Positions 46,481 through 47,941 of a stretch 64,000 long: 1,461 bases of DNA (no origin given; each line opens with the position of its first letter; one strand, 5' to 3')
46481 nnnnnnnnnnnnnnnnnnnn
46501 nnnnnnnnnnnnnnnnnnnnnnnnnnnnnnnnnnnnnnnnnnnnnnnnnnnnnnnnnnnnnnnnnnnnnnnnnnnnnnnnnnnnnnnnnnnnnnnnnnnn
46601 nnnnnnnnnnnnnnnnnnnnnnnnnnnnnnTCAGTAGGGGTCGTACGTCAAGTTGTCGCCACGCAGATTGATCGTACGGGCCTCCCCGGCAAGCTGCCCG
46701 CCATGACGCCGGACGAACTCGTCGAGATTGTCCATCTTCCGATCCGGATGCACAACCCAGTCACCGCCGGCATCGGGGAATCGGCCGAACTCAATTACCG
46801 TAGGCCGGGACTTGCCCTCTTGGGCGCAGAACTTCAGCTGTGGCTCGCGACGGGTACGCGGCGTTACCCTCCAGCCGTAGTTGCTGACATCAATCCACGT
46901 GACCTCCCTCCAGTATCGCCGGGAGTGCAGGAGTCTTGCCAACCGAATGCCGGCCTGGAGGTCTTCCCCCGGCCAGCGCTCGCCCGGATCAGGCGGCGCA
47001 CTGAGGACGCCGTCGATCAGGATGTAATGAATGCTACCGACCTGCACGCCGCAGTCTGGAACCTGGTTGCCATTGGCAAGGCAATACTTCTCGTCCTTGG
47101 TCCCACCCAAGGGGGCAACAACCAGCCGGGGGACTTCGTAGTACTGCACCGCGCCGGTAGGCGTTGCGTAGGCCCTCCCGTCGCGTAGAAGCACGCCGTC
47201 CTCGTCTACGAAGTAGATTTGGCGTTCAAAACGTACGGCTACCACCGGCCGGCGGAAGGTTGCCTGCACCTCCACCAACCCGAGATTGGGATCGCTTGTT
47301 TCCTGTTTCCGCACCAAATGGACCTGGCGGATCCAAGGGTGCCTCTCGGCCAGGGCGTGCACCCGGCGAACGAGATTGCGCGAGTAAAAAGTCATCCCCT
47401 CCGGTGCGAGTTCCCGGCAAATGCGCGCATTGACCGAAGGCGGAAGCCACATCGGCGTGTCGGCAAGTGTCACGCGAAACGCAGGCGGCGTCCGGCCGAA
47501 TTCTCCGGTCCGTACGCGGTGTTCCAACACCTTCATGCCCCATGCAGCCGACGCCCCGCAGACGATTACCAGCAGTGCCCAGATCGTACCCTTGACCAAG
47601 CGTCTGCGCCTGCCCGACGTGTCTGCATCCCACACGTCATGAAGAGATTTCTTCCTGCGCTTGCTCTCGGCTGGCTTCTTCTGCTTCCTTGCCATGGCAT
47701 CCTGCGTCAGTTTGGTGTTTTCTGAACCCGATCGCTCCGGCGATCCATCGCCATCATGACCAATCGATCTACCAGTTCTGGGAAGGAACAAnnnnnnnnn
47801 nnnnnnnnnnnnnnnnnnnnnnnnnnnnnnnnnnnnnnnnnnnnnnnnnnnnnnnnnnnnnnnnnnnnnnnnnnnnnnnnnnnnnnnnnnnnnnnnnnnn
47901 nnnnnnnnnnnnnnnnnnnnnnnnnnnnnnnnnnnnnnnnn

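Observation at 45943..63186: Near-complete dcw cluster lacking ftsA/ftsZ and murD, with four non-canonical genes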

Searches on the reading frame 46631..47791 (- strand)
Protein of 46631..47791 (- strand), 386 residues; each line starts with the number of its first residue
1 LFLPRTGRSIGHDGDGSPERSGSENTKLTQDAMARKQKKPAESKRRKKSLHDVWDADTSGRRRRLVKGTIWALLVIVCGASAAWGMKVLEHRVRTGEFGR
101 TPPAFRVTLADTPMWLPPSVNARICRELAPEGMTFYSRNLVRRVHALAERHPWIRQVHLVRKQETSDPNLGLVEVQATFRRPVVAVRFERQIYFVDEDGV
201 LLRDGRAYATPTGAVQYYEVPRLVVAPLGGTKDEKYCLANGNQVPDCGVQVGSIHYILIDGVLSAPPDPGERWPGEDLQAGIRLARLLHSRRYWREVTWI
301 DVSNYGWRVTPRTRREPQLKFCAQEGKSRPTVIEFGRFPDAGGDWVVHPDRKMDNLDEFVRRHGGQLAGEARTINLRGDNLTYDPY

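Call 4: search_protein_families(library=pfam, proteins=[window:46631-47791:-], max_evalue=0.01)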
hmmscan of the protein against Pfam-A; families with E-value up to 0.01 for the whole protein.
window:46631-47791:- (386 aa): 0 families

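Call 11: search_protein_families(library=ncbifam, proteins=[window:46631-47791:-], max_evalue=0.1)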
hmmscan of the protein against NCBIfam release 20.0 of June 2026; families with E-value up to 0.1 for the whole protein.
window:46631-47791:- (386 aa): 0 families

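Call 35: find_homologous_proteins(query=window:46631-47689:-)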
Query window:46631-47689:- (352 aa): 14 proteins with E <= 0.001 among 4982 candidates.
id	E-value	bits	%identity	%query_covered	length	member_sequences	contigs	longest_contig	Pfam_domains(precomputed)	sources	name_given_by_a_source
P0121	1.1e-205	701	92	91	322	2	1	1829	-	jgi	jgi:hypothetical protein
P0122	1.5e-57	214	39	91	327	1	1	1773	-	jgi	jgi:hypothetical protein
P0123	8.5e-57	211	39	91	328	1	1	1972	-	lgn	-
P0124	1.7e-56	210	36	100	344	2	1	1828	-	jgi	-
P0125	8.4e-55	204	38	98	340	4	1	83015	-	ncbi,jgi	-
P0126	2.5e-52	196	39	84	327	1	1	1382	-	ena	-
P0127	1.2e-51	194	38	88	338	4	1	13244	-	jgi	-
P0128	1.6e-51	194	39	79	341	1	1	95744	-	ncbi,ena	-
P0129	1.6e-50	190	39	88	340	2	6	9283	-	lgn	-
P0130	1.7e-50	190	39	88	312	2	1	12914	-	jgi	-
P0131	8.0e-49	185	38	93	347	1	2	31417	-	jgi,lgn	jgi:hypothetical protein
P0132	1.1e-48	184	36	91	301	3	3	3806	-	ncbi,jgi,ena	-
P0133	2.6e-47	180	34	97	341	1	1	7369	-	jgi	jgi:hypothetical protein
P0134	1.6e-26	111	31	90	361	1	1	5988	-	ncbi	-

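Call 37: search_solved_structures(query=A1, max_evalue=10, show_alignments=2)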
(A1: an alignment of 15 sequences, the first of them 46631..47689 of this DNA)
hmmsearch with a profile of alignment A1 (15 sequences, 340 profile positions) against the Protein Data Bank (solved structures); distinct sequences matched with E-value up to 10: 1.
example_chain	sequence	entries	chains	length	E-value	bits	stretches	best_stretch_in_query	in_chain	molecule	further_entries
4kqt_A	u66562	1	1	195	0.21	13.8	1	96-174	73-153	Putative outer membrane chaperone (OmpH-like)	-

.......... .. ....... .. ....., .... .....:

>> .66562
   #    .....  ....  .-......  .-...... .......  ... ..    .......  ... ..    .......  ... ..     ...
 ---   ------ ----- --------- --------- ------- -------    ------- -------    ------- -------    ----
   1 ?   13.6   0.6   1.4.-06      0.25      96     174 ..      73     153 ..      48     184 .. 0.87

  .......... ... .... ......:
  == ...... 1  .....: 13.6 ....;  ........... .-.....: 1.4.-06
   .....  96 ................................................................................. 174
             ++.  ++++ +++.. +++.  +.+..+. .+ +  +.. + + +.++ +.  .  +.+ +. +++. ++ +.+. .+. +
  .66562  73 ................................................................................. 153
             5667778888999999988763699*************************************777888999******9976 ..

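Call 44: find_encoding_contigs(protein=P0125, flank=10000, max_places=1)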
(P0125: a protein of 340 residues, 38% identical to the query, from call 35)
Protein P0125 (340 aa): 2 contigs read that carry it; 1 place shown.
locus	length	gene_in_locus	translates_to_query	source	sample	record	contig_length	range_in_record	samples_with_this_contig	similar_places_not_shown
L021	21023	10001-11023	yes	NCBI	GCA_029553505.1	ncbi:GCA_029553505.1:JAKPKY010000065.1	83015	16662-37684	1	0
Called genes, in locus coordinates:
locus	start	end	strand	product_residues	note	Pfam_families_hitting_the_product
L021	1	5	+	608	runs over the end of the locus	PF03717:PBP_dimer (weak), PF00905:Transpeptidase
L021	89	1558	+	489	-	PF01225:Mur_ligase, PF08245:Mur_ligase_M, PF02875:Mur_ligase_C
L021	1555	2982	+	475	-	PF01225:Mur_ligase, PF08245:Mur_ligase_M, PF02875:Mur_ligase_C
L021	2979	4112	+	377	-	PF10555:MraY_sig1 (weak), PF00953:Glycos_transf_4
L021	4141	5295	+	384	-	PF01098:FTSW_RODA_SPOVE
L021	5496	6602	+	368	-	PF03033:Glyco_transf_28, PF04101:Glyco_tran_28_C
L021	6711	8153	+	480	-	PF01225:Mur_ligase, PF08245:Mur_ligase_M, PF02875:Mur_ligase_C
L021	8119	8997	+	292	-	PF01565:FAD_binding_4, PF02873:MurB_C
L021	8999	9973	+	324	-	PF01820:Dala_Dala_lig_N, PF02655:ATP-grasp_3 (weak), PF07478:Dala_Dala_lig_C, PF03133:TTL (weak)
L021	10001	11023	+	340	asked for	-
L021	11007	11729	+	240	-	-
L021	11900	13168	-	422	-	PF06123:CreD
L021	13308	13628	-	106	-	PF01022:HTH_5 (weak), PF13601:HTH_34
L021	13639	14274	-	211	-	-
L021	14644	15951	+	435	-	PF00722:Glyco_hydro_16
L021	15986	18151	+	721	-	PF13802:Gal_mutarotas_2, PF01055:Glyco_hydro_31_2nd, PF21365:Glyco_hydro_31_3rd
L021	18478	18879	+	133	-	-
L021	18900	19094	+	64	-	PF20095:DUF6485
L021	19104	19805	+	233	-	PF09339:HTH_IclR, PF01614:IclR_C (weak)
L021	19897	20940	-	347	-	PF05496:RuvB_N, PF00004:AAA, PF07726:AAA_3 (faint), PF07728:AAA_5, PF17864:AAA_lid_4, PF05491:WHD_RuvB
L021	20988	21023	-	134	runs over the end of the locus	PF05635:23S_rRNA_IVP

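Call 45: find_encoding_contigs(protein=P0128, flank=10000, max_places=1)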
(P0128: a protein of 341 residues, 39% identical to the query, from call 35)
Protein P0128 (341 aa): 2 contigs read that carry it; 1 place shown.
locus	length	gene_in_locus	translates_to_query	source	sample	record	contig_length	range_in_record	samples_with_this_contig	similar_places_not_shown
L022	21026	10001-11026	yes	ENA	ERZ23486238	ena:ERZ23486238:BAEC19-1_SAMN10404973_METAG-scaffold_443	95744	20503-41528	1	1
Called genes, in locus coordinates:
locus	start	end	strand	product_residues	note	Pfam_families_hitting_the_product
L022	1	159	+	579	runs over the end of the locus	PF03717:PBP_dimer (weak), PF00905:Transpeptidase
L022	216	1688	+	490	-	PF01225:Mur_ligase, PF08245:Mur_ligase_M, PF02875:Mur_ligase_C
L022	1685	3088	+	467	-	PF01225:Mur_ligase, PF08245:Mur_ligase_M, PF02875:Mur_ligase_C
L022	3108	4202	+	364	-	PF00953:Glycos_transf_4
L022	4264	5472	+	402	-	PF01098:FTSW_RODA_SPOVE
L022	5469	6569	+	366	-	PF03033:Glyco_transf_28, PF04101:Glyco_tran_28_C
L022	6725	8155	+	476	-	PF01225:Mur_ligase, PF08245:Mur_ligase_M, PF02875:Mur_ligase_C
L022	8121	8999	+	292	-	PF01565:FAD_binding_4, PF02873:MurB_C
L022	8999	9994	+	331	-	PF01820:Dala_Dala_lig_N, PF02655:ATP-grasp_3 (weak), PF07478:Dala_Dala_lig_C, PF03133:TTL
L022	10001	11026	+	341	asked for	-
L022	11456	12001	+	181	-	PF09925:DUF2157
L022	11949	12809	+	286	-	-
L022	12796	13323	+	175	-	PF14345:GDYXXLXY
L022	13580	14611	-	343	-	PF05496:RuvB_N, PF13191:AAA_16 (faint), PF00004:AAA, PF07726:AAA_3 (faint), PF07728:AAA_5, PF17864:AAA_lid_4, PF05491:WHD_RuvB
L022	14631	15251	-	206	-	PF01330:RuvA_N, PF14520:HHH_5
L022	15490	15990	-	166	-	PF02075:RuvC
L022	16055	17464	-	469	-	PF01406:tRNA-synt_1e, PF09334:tRNA-synt_1g (faint), PF23493:CysS_C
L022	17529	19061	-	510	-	PF01364:Peptidase_C25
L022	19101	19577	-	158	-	PF02542:YgbB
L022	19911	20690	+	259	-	PF02607:B12-binding_2, PF02310:B12-binding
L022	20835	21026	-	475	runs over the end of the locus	PF01565:FAD_binding_4, PF02913:FAD-oxidase_C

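Call 46: find_encoding_contigs(protein=P0131, flank=10000, max_places=1)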
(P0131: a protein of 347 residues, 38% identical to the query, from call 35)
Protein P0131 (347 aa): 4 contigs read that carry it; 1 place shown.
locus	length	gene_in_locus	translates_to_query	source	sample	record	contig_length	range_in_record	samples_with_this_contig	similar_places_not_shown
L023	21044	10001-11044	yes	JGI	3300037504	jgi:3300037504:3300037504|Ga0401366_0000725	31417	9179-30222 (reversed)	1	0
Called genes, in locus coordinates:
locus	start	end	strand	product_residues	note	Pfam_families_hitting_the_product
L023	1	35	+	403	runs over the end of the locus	PF08245:Mur_ligase_M, PF02875:Mur_ligase_C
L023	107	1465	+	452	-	PF08245:Mur_ligase_M, PF02875:Mur_ligase_C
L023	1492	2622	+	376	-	PF00953:Glycos_transf_4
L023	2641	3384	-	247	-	PF01925:TauE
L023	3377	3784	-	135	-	-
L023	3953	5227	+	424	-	PF01098:FTSW_RODA_SPOVE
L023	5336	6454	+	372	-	PF03033:Glyco_transf_28, PF04101:Glyco_tran_28_C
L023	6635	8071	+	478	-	PF01225:Mur_ligase, PF08245:Mur_ligase_M, PF02875:Mur_ligase_C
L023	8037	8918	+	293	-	PF01565:FAD_binding_4, PF02873:MurB_C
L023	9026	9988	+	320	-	PF01820:Dala_Dala_lig_N, PF02655:ATP-grasp_3 (weak), PF07478:Dala_Dala_lig_C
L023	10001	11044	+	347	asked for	-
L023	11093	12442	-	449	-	PF00919:UPF0004, PF04055:Radical_SAM, PF18693:TRAM_2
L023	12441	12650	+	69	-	-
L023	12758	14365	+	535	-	PF13360:PQQ_2, PF13570:Beta-prop_ACSF4 (weak)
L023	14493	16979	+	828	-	PF18582:HZS_alpha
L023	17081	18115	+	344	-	PF01207:Dus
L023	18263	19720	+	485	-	PF01841:Transglut_core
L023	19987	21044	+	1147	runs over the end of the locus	PF25596:CPSase_L_D1, PF02786:CPSase_L_D2, PF02787:CPSase_L_D3, PF25596:CPSase_L_D1, PF02222:ATP-grasp, PF02786:CPSase_L_D2, PF07478:Dala_Dala_lig_C, PF15632:ATPgrasp_Ter, +3 more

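Call 47: predict_structure(alignment_id=A1)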
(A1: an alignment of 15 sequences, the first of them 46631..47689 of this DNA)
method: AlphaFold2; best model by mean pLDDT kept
length: 352 residues; sequences in the alignment: 15
mean_pLDDT: 82.7   pTM: 0.72
mean pLDDT of the five models: 82.7, 82.4, 81.2, 81.2, 80.1
residues with pLDDT >= 90: 174; 70-90: 116; 50-70: 30; < 50: 32
segments of 3 or more residues with pLDDT < 50: 1-24, 174-177
pLDDT, mean of each block of 10 residues (from residue 1): 37 37 51 77 84 69 61 93 89 91 93 95 95 89 95 89 88 50 73 79 83 86 94 92 96 95 95 81 93 92 85 90 95 93 91 80
secondary structure, 60 per line:
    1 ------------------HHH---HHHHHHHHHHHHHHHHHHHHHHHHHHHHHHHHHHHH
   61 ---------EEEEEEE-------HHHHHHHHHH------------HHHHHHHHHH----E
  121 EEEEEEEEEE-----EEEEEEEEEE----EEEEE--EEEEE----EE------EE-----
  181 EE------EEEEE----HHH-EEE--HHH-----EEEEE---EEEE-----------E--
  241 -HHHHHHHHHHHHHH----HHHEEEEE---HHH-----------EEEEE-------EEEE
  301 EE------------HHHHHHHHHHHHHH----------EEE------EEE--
elements in order: H25-60 E70-76 H84-93 H106-115 E120-130 E136-145 E150-154 E157-161 E189-193 E202-204 E215-219 E223-226 H242-255 E263-267 E285-289 E297-302 H315-328 E339-341 E348-350

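Call 50: fold_search(model_id=the predicted structure, library=pdb)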
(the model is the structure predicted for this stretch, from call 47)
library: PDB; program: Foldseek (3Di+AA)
matches with E <= 10: 353; with E <= 0.001: 4
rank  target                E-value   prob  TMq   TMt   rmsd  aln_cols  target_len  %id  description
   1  2vh2_B                7.2e-07  1.00  0.34  0.52   7.5       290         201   15  Crystal structure of cell divison protein FtsQ from Yersinia enterecolitica (released 2008-03-11)
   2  5z2w_A                1.2e-06  1.00  0.33  0.49   7.7       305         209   14  Crystal structure of the bacterial cell division protein FtsQ and FtsB (released 2019-01-02)
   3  2vh2_A                2.6e-06  1.00  0.35  0.53   6.9       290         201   15  Crystal structure of cell divison protein FtsQ from Yersinia enterecolitica (released 2008-03-11)
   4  2vh1_A                1.7e-04  1.00  0.30  0.44   8.2       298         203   14  Crystal structure of bacterial cell division protein FtsQ from E.coli (released 2008-03-11)
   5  8bh1_C                3.9e-03  1.00  0.19  0.42   6.4       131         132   12  Core divisome complex FtsWIQBL from Pseudomonas aeruginosa (released 2023-04-19)
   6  7ye4_A                1.1e-02  0.96  0.20  0.10  11.2       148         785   11  BAM-EspP complex structure with BamA-G431C and G781C/EspP-N1293C and A1043C mutations in nanodisc (released 2023-07-12)
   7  3mc9_B                1.2e-02  1.00  0.19  0.35   4.2        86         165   13  POTRA1-2 of the periplasmic domain of Omp85 from Anabaena (released 2010-04-21)
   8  3mc9_A                2.6e-02  0.99  0.19  0.36   4.4        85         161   10  POTRA1-2 of the periplasmic domain of Omp85 from Anabaena (released 2010-04-21)
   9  7tt6_A                5.9e-02  0.93  0.19  0.14   8.0       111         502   14  BamABCDE bound to substrate EspP in the intermediate-open EspP state (released 2022-03-30)
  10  5d0q_A                6.6e-02  0.94  0.20  0.10   6.9       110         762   12  BamACDE complex, outer membrane beta-barrel assembly machinery (BAM) complex (released 2016-03-09)
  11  2x8x                  8.9e-02  0.98  0.18  0.26   3.5        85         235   12  Structure of the N-terminal domain of Omp85 from the Thermophilic Cyanobacterium Thermosynechococcus elongatus (released 2010-03-23)
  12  9mge_A                8.9e-02  0.20  0.17  0.09  19.0       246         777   13  beta-barrel assembly machine from Escherichia coli in an early state of substrate assembly (released 2025-12-17)
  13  7tt5_A                9.5e-02  0.91  0.19  0.14   8.7       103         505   14  BamABCDE bound to substrate EspP in the open-sheet EspP state (released 2022-03-30)
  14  1yr1_MODEL_1_A        1.0e-01  0.85  0.20  0.51   7.8       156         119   11  Structure of the major extracytoplasmic domain of the trans isomer of the bacterial cell division protein divi (released 2006-02-07)
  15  7tt1_A                1.1e-01  0.89  0.19  0.11   8.9       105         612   14  BamABCDE bound to substrate EspP class 4 (released 2022-03-30)
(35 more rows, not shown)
